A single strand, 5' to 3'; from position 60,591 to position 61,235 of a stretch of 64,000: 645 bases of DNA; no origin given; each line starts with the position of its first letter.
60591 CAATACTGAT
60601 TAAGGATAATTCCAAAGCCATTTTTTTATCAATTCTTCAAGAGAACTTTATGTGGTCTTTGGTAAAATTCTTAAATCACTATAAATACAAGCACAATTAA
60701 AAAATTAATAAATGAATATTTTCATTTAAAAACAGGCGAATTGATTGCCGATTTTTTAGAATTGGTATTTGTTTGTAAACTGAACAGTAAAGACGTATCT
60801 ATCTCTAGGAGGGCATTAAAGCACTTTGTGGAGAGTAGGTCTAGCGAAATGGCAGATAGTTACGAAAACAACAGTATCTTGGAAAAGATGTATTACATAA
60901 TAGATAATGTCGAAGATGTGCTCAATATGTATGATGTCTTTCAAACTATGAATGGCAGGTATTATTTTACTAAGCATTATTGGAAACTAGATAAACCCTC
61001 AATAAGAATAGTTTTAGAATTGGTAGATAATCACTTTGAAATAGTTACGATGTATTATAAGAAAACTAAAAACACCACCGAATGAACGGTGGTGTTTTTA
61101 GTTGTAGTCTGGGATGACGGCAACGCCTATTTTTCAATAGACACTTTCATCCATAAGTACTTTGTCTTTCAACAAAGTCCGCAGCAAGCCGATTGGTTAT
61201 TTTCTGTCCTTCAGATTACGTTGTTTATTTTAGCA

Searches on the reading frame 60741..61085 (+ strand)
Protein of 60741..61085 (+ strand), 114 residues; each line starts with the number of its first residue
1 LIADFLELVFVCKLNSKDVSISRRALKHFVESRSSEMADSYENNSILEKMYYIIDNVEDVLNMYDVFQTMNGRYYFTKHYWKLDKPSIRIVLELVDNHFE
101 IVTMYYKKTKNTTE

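Call 21: search_protein_families(library=pfam, proteins=[window:60741-61085:+], max_evalue=1)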
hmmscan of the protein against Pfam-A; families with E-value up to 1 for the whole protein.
window:60741-61085:+ (114 aa): 1 family
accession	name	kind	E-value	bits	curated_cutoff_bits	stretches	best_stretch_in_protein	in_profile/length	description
PF18656.6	DUF5633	-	0.013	15.8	23.6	1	60-77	22-39/41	Family of unknown function (DUF5633)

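Call 104: search_protein_families(library=phrogs, proteins=[window:60741-61085:+], max_evalue=0.1)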
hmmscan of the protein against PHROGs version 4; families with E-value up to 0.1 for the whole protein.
window:60741-61085:+ (114 aa): 0 families
